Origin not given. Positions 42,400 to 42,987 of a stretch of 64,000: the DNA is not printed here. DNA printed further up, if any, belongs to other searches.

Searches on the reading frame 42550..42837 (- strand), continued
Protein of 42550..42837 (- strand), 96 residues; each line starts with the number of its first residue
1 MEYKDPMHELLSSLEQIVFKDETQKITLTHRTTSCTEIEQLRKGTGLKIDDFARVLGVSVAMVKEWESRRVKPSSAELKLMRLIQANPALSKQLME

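Call 40: find_related_loci(query=A2, collection=genome_contigs, flank=3000)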
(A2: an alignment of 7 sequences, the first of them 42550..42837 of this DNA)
Query A2 (96 aa) in genome_contigs; peptide patterns used: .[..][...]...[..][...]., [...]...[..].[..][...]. (x = any residue, [..] = any of these).
206 stretches matched a pattern; 130 encode a relative of the query (tblastn E <= 1e-3); the best 80 are kept; 80 distinct loci.
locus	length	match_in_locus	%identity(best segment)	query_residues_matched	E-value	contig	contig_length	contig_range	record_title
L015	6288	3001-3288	97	1-96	1e-59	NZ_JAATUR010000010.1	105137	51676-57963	Escherichia coli strain SCPM-O-B-8794 10length=105137, whole genome shotgun sequence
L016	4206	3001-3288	97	1-96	1e-59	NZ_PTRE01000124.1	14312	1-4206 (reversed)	Escherichia sp. MOD1-EC7003 MOD1-EC7003_124_length_14312_cov_138, whole genome shotgun sequence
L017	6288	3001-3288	97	1-96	1e-59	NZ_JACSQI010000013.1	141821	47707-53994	Escherichia whittamii strain Sa2BVA5 NODE_13_length_141821_cov_9.152253, whole genome shotgun sequence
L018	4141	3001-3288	96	1-96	1e-58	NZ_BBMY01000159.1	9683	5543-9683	Escherichia albertii NBRC 107761 = DSM 17582 strain NBRC 107761, whole genome shotgun sequence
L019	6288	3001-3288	96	1-96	3e-58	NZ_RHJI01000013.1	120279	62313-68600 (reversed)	Escherichia sp. E1V33 1V33_13_consensus, whole genome shotgun sequence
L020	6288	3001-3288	80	1-96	1e-49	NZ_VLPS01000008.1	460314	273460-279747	Atlantibacter subterranea strain ZYL01 Scaffold5_1, whole genome shotgun sequence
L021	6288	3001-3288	80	1-96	1e-49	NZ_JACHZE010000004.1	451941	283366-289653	Atlantibacter sp. RC6 Ga0365400_04, whole genome shotgun sequence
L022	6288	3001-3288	80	1-96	1e-49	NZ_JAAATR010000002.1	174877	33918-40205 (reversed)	Atlantibacter hermannii strain 3608 Eh-3608_contig2, whole genome shotgun sequence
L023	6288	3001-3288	81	1-96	1e-49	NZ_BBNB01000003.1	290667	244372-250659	Citrobacter sedlakii NBRC 105722, whole genome shotgun sequence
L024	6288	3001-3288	79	1-96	4e-48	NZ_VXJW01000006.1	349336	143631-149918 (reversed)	Salmonella enterica subsp. arizonae strain CCUG 6322T contig_0000006, whole genome shotgun sequence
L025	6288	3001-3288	77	1-96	1e-47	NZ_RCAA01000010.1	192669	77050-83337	Enterobacter sp. R1(2018) NODE_12, whole genome shotgun sequence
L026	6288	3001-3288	78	1-96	9e-48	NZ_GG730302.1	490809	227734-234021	Citrobacter youngae ATCC 29220 Scfld3, whole genome shotgun sequence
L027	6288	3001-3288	77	1-96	2e-47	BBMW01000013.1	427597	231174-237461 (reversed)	Citrobacter werkmanii NBRC 105721 DNA, contig: CIWKM13, whole genome shotgun sequence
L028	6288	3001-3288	77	1-96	2e-47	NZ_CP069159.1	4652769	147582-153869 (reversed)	Citrobacter sp. R56 chromosome, complete genome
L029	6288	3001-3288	77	1-96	3e-47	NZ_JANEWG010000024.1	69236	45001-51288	Citrobacter sp. Awk 4 510132-22-24, whole genome shotgun sequence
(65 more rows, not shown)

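Call 53: predict_structure(alignment_id=A1)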
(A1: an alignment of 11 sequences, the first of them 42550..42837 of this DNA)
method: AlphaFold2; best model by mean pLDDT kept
length: 96 residues; sequences in the alignment: 11
mean_pLDDT: 76.3   pTM: 0.64
mean pLDDT of the five models: 76.3, 74.2, 72.4, 72.4, 65.7
residues with pLDDT >= 90: 10; 70-90: 63; 50-70: 13; < 50: 10
segments of 3 or more residues with pLDDT < 50: 29-33
pLDDT, mean of each block of 10 residues (from residue 1): 68 75 50 63 86 89 88 85 83 78
secondary structure, 60 per line:
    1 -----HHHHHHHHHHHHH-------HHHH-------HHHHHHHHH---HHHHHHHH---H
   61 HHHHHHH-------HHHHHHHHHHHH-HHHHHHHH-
elements in order: H6-18 H26-29 H37-45 H49-56 H60-67 H75-86 H88-95

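Call 55: fold_search(model_id=the predicted structure, library=pdb)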
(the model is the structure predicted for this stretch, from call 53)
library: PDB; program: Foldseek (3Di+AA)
matches with E <= 10: 465; with E <= 0.001: 0
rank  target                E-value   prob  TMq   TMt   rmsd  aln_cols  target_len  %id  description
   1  5jaa_A                4.7e-03  1.00  0.56  0.53  16.4        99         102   28  Crystal structure of the HigBA2 toxin-antitoxin complex (released 2017-04-05)
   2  5jaa_B                6.5e-03  1.00  0.55  0.53  17.4       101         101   25  Crystal structure of the HigBA2 toxin-antitoxin complex (released 2017-04-05)
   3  5j9i_E                1.2e-02  1.00  0.59  0.82   2.0        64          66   26  Crystal structure of the HigA2 antitoxin C-terminal domain (released 2017-04-05)
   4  5j9i_B                1.5e-02  1.00  0.55  0.74   2.1        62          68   27  Crystal structure of the HigA2 antitoxin C-terminal domain (released 2017-04-05)
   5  5j9i_A                1.9e-02  1.00  0.57  0.78   2.1        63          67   27  Crystal structure of the HigA2 antitoxin C-terminal domain (released 2017-04-05)
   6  5j9i_G                2.4e-02  1.00  0.58  0.83   1.8        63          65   27  Crystal structure of the HigA2 antitoxin C-terminal domain (released 2017-04-05)
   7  8a0x_A                2.4e-02  1.00  0.57  0.53  15.7       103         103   27  Crystal structure of the HigB2-HigA2 tetramer in complex with operator DNA (released 2023-05-03)
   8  5j9i_C                3.3e-02  1.00  0.56  0.75   1.9        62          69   27  Crystal structure of the HigA2 antitoxin C-terminal domain (released 2017-04-05)
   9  6rnz_A                9.1e-02  1.00  0.45  0.62   2.9        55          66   29  Crystal structure of the N-terminal HTH DNA-binding domain of the essential repressor DdrO from radiation-resistant De (released 2019-10-09)
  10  6jq1_A                9.1e-02  1.00  0.45  0.35   6.0        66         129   26  Crystal Structure of DdrO from Deinococcus geothermalis (released 2019-08-28)
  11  6jq1_B                1.1e-01  0.99  0.44  0.34   6.1        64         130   26  Crystal Structure of DdrO from Deinococcus geothermalis (released 2019-08-28)
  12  2xcj_A                1.3e-01  1.00  0.45  0.51   3.0        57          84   24  Crystal structure of P2 C, the immunity repressor of temperate E. coli phage P2 (released 2010-07-28)
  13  3gn5_A                1.3e-01  0.99  0.55  0.42  10.7        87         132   18  Structure of the E. coli protein MqsA (YgiT/b3021) (released 2010-01-12)
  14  3jxb_D                1.5e-01  0.99  0.43  0.61   5.4        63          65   21  Crystal structure of the P22 c2 repressor protein in complex with synthetic operator 9C (released 2010-01-19)
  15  1y9q                  1.7e-01  0.99  0.43  0.25   6.5        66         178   24  Crystal Structure of HTH_3 family Transcriptional Regulator from Vibrio cholerae (released 2005-01-04)
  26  1adr_MODEL_1_A        2.7e-01  0.97  0.44  0.54   6.0        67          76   19  DETERMINATION OF THE NUCLEAR MAGNETIC RESONANCE STRUCTURE OF THE DNA-BINDING DOMAIN OF THE P22 C2 REPRESSOR (1 (released 1994-01-31)
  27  2l49_MODEL_1_A        2.7e-01  0.97  0.43  0.42   3.1        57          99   24  The solution structure of the P2 C,the immunity repressor of the P2 bacteriophage (released 2010-10-13)
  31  3jxb_C                3.0e-01  0.97  0.44  0.59   5.3        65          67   20  Crystal structure of the P22 c2 repressor protein in complex with synthetic operator 9C (released 2010-01-19)
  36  2r1j_L                3.5e-01  0.97  0.43  0.60   5.4        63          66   21  Crystal Structure of the P22 c2 Repressor protein in complex with the synthetic operator 9T (released 2008-04-29)
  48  3fmy                  4.6e-01  0.99  0.54  0.74   2.8        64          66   22  Structure of the C-terminal domain of the E. coli protein MQSA (YgiT/b3021) (released 2010-01-12)
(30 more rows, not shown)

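Call 62: list_cluster_members(proteins=[P0121, P0130, P0133, P0136, P0139, P0154, P0169, P0245, P0166])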
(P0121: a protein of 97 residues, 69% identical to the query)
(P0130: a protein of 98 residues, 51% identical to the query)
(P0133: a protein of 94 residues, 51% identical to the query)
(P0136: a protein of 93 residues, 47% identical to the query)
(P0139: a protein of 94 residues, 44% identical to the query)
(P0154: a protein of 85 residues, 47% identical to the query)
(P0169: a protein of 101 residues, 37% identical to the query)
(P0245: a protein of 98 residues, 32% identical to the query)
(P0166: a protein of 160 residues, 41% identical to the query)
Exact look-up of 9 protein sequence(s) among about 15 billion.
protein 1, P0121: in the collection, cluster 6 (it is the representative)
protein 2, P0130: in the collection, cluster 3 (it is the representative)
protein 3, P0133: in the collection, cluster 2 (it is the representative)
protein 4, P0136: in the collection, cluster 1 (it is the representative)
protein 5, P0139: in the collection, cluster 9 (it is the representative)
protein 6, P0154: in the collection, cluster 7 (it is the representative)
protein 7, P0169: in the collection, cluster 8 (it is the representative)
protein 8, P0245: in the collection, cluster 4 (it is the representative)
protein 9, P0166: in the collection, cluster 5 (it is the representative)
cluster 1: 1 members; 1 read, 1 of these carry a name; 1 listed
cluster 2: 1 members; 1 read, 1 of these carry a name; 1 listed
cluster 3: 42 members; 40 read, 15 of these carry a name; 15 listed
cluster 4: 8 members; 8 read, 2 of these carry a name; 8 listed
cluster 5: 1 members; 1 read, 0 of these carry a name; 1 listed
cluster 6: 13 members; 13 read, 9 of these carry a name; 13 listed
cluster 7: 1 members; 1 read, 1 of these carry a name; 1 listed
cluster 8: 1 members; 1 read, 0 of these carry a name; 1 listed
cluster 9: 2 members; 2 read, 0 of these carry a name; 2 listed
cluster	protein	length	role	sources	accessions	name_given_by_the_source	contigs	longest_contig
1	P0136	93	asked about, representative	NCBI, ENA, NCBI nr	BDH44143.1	transcriptional regulator [Salmonella enterica subsp. enterica serovar Choleraesuis]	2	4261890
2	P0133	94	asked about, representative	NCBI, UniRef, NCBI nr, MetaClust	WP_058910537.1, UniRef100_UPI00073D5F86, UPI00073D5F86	transcriptional regulator [Entomohabitans teleogrylli] | transcriptional regulator n=1 Tax=Entomohabitans teleogrylli TaxID=1384589 ... | status=active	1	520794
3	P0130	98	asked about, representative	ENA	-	-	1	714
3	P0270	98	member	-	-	HTH-type transcriptional regulator [Pantoea sp. Bo_2] | putative transcriptional regulator | Transcriptional regulator n=6 Tax=Pantoea TaxID=53335 RepID=A0AAN1NN73_9GAMM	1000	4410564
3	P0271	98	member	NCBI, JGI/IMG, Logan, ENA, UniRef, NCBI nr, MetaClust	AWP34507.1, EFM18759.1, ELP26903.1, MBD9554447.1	HTH-type transcriptional regulator [Pantoea eucalypti] | putative transcriptional regulator | HTH-type transcriptional regulator n=2 Tax=Pantoea TaxID=53335 RepID=A0ABY2ZIT6_9GAMM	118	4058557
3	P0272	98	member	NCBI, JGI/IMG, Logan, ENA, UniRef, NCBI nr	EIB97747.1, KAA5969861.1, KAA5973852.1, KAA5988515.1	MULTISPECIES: HTH-type transcriptional regulator [Pantoea] | putative transcriptional regulator | HTH-type transcriptional regulator n=1 Tax=Pantoea anthophila TaxID=470931 ...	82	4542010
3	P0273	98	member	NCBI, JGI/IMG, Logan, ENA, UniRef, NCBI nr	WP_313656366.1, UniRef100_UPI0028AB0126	HTH-type transcriptional regulator [Pantoea sp.] | HTH-type transcriptional regulator n=1 Tax=Pantoea sp. TaxID=69393 RepID=UPI0028AB0126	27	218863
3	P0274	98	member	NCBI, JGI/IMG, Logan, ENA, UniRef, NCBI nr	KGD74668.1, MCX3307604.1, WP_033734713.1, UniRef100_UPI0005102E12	HTH-type transcriptional regulator [Pantoea vagans] | HTH-type transcriptional regulator n=1 Tax=Pantoea vagans TaxID=470934 RepID=UPI0005102E12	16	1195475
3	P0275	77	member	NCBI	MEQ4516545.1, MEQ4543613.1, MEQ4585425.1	MAG: helix-turn-helix domain-containing protein, partial [Pantoea agglomerans]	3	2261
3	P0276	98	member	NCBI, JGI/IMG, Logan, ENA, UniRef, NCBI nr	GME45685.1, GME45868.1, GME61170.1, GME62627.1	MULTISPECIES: HTH-type transcriptional regulator [unclassified Pantoea] | HTH-type transcriptional regulator n=1 Tax=unclassified Pantoea TaxID=2630326 ...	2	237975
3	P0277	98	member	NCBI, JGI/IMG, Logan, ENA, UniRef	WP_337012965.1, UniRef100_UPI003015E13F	HTH-type transcriptional regulator [Pantoea sp. AS142] | HTH-type transcriptional regulator n=1 Tax=Pantoea sp. AS142 TaxID=3081292 ...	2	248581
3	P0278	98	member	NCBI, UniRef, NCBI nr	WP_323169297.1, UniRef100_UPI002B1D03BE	HTH-type transcriptional regulator [Pantoea agglomerans] | HTH-type transcriptional regulator n=1 Tax=Enterobacter agglomerans TaxID=549 ...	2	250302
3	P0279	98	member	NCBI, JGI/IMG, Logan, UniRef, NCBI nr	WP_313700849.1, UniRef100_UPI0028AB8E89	HTH-type transcriptional regulator [Pantoea sp.] | HTH-type transcriptional regulator n=1 Tax=Pantoea sp. TaxID=69393 RepID=UPI0028AB8E89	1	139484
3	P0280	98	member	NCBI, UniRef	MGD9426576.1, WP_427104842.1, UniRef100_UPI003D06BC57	HTH-type transcriptional regulator [Pantoea sp. NSTU24] | HTH-type transcriptional regulator n=1 Tax=Pantoea sp. NSTU24 TaxID=3391144 ...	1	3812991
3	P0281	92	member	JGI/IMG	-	putative transcriptional regulator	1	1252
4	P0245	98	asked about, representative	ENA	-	-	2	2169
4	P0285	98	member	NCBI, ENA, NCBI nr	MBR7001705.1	MAG: helix-turn-helix domain-containing protein [Neisseriaceae bacterium] | helix-turn-helix domain-containing protein [Neisseriaceae bacterium]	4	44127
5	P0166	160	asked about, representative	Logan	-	-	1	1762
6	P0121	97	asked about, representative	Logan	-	-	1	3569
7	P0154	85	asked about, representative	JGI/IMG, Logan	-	putative transcriptional regulator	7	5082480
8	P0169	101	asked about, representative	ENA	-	-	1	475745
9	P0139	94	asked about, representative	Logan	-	-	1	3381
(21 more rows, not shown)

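Call 63: find_encoding_contigs(protein=P0271, flank=3500, max_places=2)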
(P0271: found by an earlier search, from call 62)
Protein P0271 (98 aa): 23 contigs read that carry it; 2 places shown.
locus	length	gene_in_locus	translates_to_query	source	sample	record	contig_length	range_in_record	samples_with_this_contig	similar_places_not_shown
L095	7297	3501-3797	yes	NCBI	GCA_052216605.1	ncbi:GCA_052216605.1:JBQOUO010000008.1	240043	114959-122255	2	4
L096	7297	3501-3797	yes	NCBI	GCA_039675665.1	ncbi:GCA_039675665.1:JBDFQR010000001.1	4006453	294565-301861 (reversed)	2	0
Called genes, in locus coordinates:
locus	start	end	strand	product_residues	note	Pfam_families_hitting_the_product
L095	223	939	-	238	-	PF11254:DUF3053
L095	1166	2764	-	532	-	PF01019:G_glu_transpept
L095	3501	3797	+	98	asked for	PF01381:HTH_3 (weak)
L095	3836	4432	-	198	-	PF13328:HD_4, PF01966:HD (weak)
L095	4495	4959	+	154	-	PF22381:Staph_reg_Sar_Rot, PF12802:MarR_2, PF01047:MarR, PF01638:HxlR (weak), PF02002:TFIIE_alpha (weak), PF13463:HTH_27 (faint), PF13601:HTH_34 (weak)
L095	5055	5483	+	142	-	PF02566:OsmC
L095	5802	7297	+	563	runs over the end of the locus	PF08019:EptA_B_N, PF00884:Sulfatase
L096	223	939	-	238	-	PF11254:DUF3053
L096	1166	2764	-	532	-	PF01019:G_glu_transpept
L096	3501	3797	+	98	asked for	PF01381:HTH_3 (weak)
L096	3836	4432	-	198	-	PF13328:HD_4, PF01966:HD (weak)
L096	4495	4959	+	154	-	PF22381:Staph_reg_Sar_Rot, PF12802:MarR_2, PF01047:MarR, PF01638:HxlR (weak), PF02002:TFIIE_alpha (weak), PF13463:HTH_27 (faint), PF13601:HTH_34 (weak)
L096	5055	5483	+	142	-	PF02566:OsmC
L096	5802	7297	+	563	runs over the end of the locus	PF08019:EptA_B_N, PF00884:Sulfatase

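Call 64: find_encoding_contigs(protein=P0154, flank=3500, max_places=2)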
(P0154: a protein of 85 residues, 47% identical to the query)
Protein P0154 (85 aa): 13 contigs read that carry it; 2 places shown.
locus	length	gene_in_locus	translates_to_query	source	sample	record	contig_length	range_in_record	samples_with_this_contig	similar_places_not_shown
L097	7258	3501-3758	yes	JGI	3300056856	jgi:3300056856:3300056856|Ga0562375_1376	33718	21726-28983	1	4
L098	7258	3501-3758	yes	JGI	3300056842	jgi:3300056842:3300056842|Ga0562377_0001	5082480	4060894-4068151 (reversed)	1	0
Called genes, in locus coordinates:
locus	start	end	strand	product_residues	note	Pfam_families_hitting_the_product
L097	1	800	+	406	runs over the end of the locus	PF01168:Ala_racemase_N, PF14031:D-ser_dehydrat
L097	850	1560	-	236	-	PF11254:DUF3053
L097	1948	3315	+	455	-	PF00083:Sugar_tr, PF07690:MFS_1, PF06779:MFS_4, PF07690:MFS_1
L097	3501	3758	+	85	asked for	-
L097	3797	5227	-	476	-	PF00232:Glyco_hydro_1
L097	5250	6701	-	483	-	PF00367:PTS_EIIB, PF02378:PTS_EIIC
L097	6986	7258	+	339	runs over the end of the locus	PF00356:LacI, PF00532:Peripla_BP_1, PF13407:Peripla_BP_4, PF13377:Peripla_BP_3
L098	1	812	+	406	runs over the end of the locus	PF01168:Ala_racemase_N, PF14031:D-ser_dehydrat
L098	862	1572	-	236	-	PF11254:DUF3053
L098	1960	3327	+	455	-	PF00083:Sugar_tr, PF07690:MFS_1, PF06779:MFS_4, PF07690:MFS_1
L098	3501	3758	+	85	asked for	-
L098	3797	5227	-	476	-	PF00232:Glyco_hydro_1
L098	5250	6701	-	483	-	PF00367:PTS_EIIB, PF02378:PTS_EIIC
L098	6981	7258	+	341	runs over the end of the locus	PF00356:LacI, PF00532:Peripla_BP_1, PF13407:Peripla_BP_4, PF13377:Peripla_BP_3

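Call 65: find_encoding_contigs(protein=P0285, flank=3000, max_places=2)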
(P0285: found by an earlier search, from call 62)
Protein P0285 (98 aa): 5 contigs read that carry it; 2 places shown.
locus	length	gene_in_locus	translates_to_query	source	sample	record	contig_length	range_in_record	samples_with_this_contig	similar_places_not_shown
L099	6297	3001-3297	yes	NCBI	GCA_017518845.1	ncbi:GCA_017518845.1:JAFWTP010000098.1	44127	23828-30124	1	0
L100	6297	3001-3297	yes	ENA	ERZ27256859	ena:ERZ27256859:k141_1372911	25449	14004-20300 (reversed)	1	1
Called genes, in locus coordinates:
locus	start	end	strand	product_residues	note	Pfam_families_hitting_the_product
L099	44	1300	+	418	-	PF22458:RsmF-B_ferredox, PF01189:Methyltr_RsmB-F, PF13847:Methyltransf_31 (weak)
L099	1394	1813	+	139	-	PF10722:YbjN (weak)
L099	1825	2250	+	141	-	PF10722:YbjN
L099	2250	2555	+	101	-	PF00462:Glutaredoxin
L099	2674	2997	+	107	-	PF06296:RelE (weak)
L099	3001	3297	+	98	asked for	PF15731:MqsA_antitoxin (weak), PF01381:HTH_3 (weak)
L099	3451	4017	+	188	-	PF22769:DCD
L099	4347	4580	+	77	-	PF04362:Iron_traffic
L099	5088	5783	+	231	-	PF01027:Bax1-I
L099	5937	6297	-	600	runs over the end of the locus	PF00270:DEAD, PF00271:Helicase_C, PF16124:RecQ_Zn_bind, PF09382:RQC, PF00570:HRDC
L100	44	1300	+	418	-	PF22458:RsmF-B_ferredox, PF01189:Methyltr_RsmB-F, PF13847:Methyltransf_31 (weak)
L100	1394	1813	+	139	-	PF10722:YbjN (weak)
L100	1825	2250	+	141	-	PF10722:YbjN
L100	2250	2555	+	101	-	PF00462:Glutaredoxin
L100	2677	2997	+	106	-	PF06296:RelE (weak)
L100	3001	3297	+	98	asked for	PF15731:MqsA_antitoxin (weak), PF01381:HTH_3 (weak)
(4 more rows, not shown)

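Call 68: search_protein_families(proteins=[window:42550-42837:-], library=padloc, max_evalue=0.01)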
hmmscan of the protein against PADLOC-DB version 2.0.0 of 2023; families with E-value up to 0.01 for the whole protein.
window:42550-42837:- (96 aa): 4 families
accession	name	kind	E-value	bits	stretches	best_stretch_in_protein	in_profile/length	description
PDLC02926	HTH_VI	-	0.0016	16.7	1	38-79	6-47/92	-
PDLC03947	RmrA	-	0.0019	15.1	1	29-82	7-60/383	-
PDLC03949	RmrA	-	0.0074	13.2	1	38-79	7-48/363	-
PDLC03951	RmrA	-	0.0099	12.9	0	37-80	12-55/400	-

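Call 80: search_dna_similar(query=window:42550-42837:-, collection=plasmids, mode=protein, max_evalue=0.001, max_rows=25)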
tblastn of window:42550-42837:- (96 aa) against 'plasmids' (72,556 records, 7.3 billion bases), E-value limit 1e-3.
Records with a match: 214; places in all: 230; records where one place covers at least 80% of the query: 147.
Best place of each record, by identity: >=99% 4; 95-99% 1; 60-80% 4; <60% 205.
By first word of the organism name: Klebsiella 63; Escherichia 42; Yersinia 26; Salmonella 23; Moraxella 14; Citrobacter 9; Pantoea 7; Enterobacter 5; Serratia 5; Hafnia 3; and 14 more.
By predicted mobility (MOB-suite, as given by PLSDB): non-mobilizable 93; mobilizable 76; conjugative 45.
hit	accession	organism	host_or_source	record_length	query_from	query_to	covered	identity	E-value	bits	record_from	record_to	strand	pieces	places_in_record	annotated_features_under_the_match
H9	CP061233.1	Escherichia coli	Sheep,cell culture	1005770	1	96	100%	100.0%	9e-58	197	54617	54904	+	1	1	HTH-type transcriptional regulator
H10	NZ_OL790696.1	Escherichia coli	-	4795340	1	96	100%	100.0%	9e-58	197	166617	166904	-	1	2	none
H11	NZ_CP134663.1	Escherichia coli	Larus michahellis,bacteria,cloaca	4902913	1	96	100%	100.0%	9e-58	197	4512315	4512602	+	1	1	none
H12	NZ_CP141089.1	Escherichia coli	Homo sapiens,Infected Human Urine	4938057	1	96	100%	100.0%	9e-58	197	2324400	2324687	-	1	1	none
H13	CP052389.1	Klebsiella pneumoniae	Homo sapiens,blood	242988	1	96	100%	74.0%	6e-42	152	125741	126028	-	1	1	HTH-type transcriptional regulator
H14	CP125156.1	Klebsiella pneumoniae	-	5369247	1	96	100%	74.0%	6e-42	152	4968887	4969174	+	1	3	HTH-type transcriptional regulator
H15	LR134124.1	Klebsiella aerogenes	not available: to be reported later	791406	1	96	100%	67.7%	2e-36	136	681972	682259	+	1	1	putative transcriptional regulator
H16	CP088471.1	Escherichia coli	Homo sapiens,blood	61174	31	96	69%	95.6%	2e-31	133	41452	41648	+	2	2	none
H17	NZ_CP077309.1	Enterobacter hormaechei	-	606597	1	94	98%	67.0%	2e-34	130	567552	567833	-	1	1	HTH-type transcriptional regulator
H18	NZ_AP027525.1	Escherichia coli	Homo sapiens,whole organism,feces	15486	4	90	91%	39.3%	2e-9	59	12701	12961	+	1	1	nadS: NadS family protein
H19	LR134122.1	Klebsiella aerogenes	not available: to be reported later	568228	9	94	90%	39.3%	5e-10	61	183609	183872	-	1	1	Xre family transcriptional regulator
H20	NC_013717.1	Citrobacter rodentium ICC168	-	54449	7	94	92%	36.3%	4e-7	53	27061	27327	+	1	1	nadS: NadS family protein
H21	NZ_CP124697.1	Klebsiella pneumoniae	Homo sapiens,Sputum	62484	10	94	89%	37.5%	8e-8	55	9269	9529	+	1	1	nadS: NadS family protein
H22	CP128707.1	Klebsiella pneumoniae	Homo sapiens,blood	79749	10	94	89%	37.5%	8e-8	55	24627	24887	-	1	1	nadS: NadS family protein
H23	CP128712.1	Klebsiella pneumoniae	Homo sapiens,bile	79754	10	94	89%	37.5%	8e-8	55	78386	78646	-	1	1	nadS: NadS family protein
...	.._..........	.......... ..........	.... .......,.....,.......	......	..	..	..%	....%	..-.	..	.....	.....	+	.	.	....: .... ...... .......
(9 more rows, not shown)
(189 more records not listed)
